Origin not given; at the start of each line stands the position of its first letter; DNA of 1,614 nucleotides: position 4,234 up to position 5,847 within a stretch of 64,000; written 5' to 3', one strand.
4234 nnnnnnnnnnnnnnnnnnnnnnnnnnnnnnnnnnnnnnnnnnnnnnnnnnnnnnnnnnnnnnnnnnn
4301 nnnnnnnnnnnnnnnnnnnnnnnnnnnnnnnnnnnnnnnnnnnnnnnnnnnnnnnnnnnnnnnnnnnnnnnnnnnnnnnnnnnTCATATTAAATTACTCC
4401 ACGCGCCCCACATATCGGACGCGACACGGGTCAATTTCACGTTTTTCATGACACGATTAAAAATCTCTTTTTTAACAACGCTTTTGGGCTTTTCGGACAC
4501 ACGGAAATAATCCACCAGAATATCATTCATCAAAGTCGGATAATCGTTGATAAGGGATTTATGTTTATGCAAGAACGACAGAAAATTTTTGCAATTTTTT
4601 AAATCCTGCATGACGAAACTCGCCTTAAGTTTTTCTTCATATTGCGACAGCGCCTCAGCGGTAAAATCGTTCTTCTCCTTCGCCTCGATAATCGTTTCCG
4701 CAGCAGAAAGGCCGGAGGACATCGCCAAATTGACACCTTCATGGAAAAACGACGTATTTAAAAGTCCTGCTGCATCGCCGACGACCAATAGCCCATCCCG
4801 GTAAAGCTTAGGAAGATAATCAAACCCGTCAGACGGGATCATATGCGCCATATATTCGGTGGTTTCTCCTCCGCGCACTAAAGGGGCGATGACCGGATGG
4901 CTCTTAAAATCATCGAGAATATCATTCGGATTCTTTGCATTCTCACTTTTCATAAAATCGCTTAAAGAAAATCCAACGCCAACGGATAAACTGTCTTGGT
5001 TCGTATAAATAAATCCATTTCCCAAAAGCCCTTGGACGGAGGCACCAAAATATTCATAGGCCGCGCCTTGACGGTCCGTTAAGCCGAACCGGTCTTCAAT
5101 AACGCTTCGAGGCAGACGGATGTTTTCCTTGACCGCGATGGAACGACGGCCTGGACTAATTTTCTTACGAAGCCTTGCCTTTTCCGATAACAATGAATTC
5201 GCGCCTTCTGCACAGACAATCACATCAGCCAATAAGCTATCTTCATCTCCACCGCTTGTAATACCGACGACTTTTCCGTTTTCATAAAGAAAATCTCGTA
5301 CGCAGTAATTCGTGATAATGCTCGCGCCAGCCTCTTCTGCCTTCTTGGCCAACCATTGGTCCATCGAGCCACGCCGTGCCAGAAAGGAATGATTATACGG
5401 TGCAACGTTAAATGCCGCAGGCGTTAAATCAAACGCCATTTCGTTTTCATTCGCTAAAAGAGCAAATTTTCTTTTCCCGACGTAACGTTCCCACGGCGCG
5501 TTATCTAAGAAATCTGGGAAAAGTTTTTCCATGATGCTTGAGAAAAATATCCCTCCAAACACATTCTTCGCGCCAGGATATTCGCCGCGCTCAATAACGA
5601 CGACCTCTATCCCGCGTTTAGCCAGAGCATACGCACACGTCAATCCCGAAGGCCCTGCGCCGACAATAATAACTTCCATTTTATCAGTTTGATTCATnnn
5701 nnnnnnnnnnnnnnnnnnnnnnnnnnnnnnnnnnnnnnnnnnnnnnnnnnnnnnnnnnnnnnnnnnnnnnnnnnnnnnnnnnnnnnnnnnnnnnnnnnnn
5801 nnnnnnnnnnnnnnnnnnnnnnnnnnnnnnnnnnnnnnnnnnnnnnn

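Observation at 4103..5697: FixC-FixX (ETF:quinone oxidoreductase pair) embedded in the same operon as the MamI-like and MamE-like genes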

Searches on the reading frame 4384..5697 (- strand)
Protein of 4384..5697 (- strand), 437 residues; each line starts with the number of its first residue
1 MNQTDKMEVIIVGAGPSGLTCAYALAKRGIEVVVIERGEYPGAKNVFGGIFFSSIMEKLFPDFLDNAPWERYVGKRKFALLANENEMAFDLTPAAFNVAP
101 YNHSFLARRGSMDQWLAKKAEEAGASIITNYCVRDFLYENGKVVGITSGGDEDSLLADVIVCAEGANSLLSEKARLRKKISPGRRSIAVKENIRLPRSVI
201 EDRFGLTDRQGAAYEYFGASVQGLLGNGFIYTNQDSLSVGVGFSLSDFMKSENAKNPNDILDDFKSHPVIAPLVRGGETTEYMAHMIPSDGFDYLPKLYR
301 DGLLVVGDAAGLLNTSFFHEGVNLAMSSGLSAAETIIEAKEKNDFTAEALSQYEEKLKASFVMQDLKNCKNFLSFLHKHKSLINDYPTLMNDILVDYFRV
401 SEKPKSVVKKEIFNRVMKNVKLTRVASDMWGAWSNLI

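Call 3: search_protein_families(library=pfam, proteins=[window:4384-5697:-], max_evalue=0.01)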
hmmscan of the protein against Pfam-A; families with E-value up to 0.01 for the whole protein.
window:4384-5697:- (437 aa): 18 families
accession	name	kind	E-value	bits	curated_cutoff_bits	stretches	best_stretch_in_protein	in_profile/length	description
PF01266.30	DAO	-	1.6e-18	67.8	27.9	2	9-55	2-50/353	FAD dependent oxidoreductase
PF01946.23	Thi4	-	7.9e-13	48.6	26.2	1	6-66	17-79/235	Thi4 family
PF01494.25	FAD_binding_3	-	1.2e-11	44.9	22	1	7-176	2-169/349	FAD binding domain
PF13450.12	NAD_binding_8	-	3.3e-10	40.5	21.9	1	11-42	1-32/68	NAD(P)-binding Rossmann-like domain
PF03486.20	HI0933_like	-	4.1e-10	39.9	50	1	8-169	2-167/244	HI0933-like protein Rossmann domain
PF00890.30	FAD_binding_2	-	1.4e-09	38.1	20.4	1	9-44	2-37/414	FAD binding domain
PF07992.20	Pyr_redox_2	-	4.7e-08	33.2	26.1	1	8-42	2-37/291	Pyridine nucleotide-disulphide oxidoreductase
PF00070.33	Pyr_redox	-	2e-07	31.9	22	1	9-42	2-35/82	Pyridine nucleotide-disulphide oxidoreductase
PF12831.13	FAD_oxidored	-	3.5e-07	30.3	27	1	8-160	1-140/416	FAD dependent oxidoreductase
PF13738.12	Pyr_redox_3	-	1.5e-06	28.1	30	1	10-39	1-31/305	Pyridine nucleotide-disulphide oxidoreductase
PF01593.30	Amino_oxidase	-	3.8e-06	26.9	19.8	0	17-42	2-27/443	Flavin containing amine oxidoreductase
PF04820.20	Trp_halogenase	-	1.1e-05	24.9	21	0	90-174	138-221/458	Tryptophan halogenase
PF01134.28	GIDA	-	0.00019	21.1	22.1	1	8-35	1-28/391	Glucose inhibited division protein A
PF05834.18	Lycopene_cycl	-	0.0015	18.1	23.4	1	9-41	2-36/380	Lycopene cyclase protein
PF21799.2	MurD-like_N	-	0.0025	18.5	27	0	8-41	2-35/88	Mur ligase MurD-like, N-terminal domain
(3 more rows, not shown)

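Call 4: search_protein_families(library=ncbifam, proteins=[window:4384-5697:-], max_evalue=0.01)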
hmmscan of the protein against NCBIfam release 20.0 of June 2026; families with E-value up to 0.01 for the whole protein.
window:4384-5697:- (437 aa): 149 families (the best 25 are shown)
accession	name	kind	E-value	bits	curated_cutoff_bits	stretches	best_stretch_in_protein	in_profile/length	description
NF007450.0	PRK10015.1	subfamily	3.8e-99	332.3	466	1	4-418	3-412/429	FAD-dependent oxidoreductase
NF007542.0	PRK10157.1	subfamily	1.2e-97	327.4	610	1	5-421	4-413/428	FAD-dependent oxidoreductase FixC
TIGR02032.1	GG-red-SF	subfamily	1.1e-33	117.2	158.8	1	8-336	2-297/297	geranylgeranyl reductase family protein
TIGR02023.1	BchP-ChlP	subfamily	1.2e-24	87.1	343.3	1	8-361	2-321/388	geranylgeranyl diphosphate reductase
NF041385.1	Dggglyphlred_Halo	equivalog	2e-17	62.8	700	2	112-392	97-368/405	digeranylgeranylglycerophospholipid reductase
NF041080.1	DGGGPL_reductase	equivalog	2.1e-17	63.2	580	2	7-173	2-162/447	digeranylgeranylglycerophospholipid reductase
TIGR02028.1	ChlP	equivalog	1.8e-16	59.9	505.3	1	8-361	2-331/398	geranylgeranyl reductase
NF004835.0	PRK06185.1-4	equivalog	2.9e-16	59.3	601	2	6-179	10-184/411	FAD-dependent oxidoreductase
NF041160.1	DGGPL_Thplmales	equivalog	4.6e-16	58.7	780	1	7-376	4-352/396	digeranylgeranylglycerophospholipid reductase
NF033113.0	halo_ClmS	equivalog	1.5e-15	56.7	900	1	7-361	3-346/570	chloramphenicol-biosynthetic FADH2-dependent halogenase CmlS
NF004834.1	PRK06185.1-3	subfamily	1.5e-14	53.7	500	1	3-178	4-180/420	FAD-dependent oxidoreductase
TIGR00292.1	TIGR00292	equivalog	4e-14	52.5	148.3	1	6-66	21-82/254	sulfide-dependent adenosine diphosphate thiazole synthase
NF004833.1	PRK06185.1-1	subfamily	2.6e-13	49.5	488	2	7-179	3-177/403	FAD-dependent oxidoreductase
NF049967.1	QhpG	equivalog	3.1e-12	46.1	240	2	9-39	1-31/423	flavin-dependent monooxygenase QhpG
NF001933.0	PRK00711.1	subfamily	5e-11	42.2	383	1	7-47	1-41/429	D-amino acid dehydrogenase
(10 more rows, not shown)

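Call 13: find_encoding_contigs(protein=window:4384-5697:-, flank=10000, max_places=6)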
Protein window:4384-5697:- (437 aa): no gene with exactly this product is on record in the collection.
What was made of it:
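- Tried and rejected: An exact-sequence look-up of the window's FixC found nothing (call 13).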
